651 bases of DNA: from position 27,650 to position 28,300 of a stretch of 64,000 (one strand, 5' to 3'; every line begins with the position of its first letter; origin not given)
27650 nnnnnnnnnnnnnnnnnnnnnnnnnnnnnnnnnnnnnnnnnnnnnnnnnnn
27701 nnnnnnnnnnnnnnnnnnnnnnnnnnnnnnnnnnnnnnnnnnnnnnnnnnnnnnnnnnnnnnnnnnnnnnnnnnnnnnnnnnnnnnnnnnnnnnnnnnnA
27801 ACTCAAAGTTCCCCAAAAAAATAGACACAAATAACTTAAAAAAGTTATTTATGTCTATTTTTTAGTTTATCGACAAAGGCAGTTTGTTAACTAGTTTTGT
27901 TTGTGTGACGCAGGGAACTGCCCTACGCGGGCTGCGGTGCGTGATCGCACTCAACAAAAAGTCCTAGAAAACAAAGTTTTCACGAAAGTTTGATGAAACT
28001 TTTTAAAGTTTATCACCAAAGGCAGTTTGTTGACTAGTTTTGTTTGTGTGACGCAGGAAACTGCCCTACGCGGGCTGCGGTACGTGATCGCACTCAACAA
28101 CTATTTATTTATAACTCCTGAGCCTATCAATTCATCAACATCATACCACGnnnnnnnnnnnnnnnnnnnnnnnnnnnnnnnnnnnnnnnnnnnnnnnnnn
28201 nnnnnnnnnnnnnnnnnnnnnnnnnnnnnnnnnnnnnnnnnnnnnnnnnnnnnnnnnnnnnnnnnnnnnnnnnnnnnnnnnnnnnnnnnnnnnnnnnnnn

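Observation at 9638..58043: Dispersed family of about 45-nt intergenic repeats (core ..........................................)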

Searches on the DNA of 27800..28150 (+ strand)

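Call 57: search_dna_similar(query=window:27870-28105:+, collection=plasmids, mode=distant, max_evalue=0.01, max_rows=10)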
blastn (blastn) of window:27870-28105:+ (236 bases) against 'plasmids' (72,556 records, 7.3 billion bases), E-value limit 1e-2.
No match.

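Call 58: search_dna_similar(query=window:27870-28105:+, collection=phages, mode=distant, max_evalue=0.01, max_rows=10)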
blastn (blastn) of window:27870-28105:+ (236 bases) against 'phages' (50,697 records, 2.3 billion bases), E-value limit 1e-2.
No match.

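Call 61: search_rna_families(source=window, start=27800, end=28150, threshold=evalue, max_evalue=10)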
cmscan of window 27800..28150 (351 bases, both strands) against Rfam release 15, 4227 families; matches with E-value up to 10: 15.
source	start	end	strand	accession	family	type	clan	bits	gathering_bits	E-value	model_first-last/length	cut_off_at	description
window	27807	27874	-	RF02436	SpF43_sRNA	Gene; sRNA;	-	20.4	70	0.12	1-99/99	no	Streptococcus sRNA SpF43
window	27820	27859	-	RF01666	rox2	Cis-reg;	-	18.8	55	1.2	1-71/71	no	Drosophila rox2 ncRNA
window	27818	27861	-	RF03659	MIR2871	Gene; miRNA;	-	18.6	99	0.58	1-118/118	no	MIR2871 microRNA precursor family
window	27818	27860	-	RF01413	miR-430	Gene; miRNA;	CL00096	18.6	47.3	0.71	1-70/70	no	miR-430 microRNA precursor family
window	27800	27941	-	RF04128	MIR8562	Gene; miRNA;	-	18.5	211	0.33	1-167/242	3'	MIR8562 microRNA precursor family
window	27800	27958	+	RF04128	MIR8562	Gene; miRNA;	-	17.6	211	0.53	77-242/242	5'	MIR8562 microRNA precursor family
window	27825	27864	+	RF02907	patAB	Cis-reg; leader;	-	16.9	92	4.8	1-57/57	no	patAB leader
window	27825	27949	+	RF04179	BTnc049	Gene; sRNA;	-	16.3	81.9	2.7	1-111/111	no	Bacteroides sRNA BTnc049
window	27818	27863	+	RF04130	MIR7996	Gene; miRNA;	-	16.2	119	1.8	1-190/190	no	MIR7996 microRNA precursor family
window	27808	27863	+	RF01490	rli51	Cis-reg;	-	16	48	4.1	1-121/121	no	Listeria snRNA rli51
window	27816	27863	-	RF04262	MIR1319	Gene; miRNA;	-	15.4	116.6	4.7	20-102/119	no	MIR1319 microRNA precursor family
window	27819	28010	-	RF01582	RUF4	Gene; sRNA;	-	13.6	55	2.8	1-277/277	no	RNA of unknown function RUF4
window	27818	27861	+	RF04136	MIR1862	Gene; miRNA;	-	13.3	84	9.8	16-74/90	no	MIR1862 microRNA precursor family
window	27819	27870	+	RF00645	MIR169_2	Gene; miRNA;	CL00098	11.5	50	8.2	1-118/118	no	MIR169_2 microRNA precursor family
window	27800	28020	-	RF02610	BSR0709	Gene; sRNA;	-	11.4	382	0.64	1-304/318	3'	Brucella sRNA 0709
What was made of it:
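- On Any Rfam RNA family: A permissive scan of 27800-28150 gives nothing near threshold (call 61).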
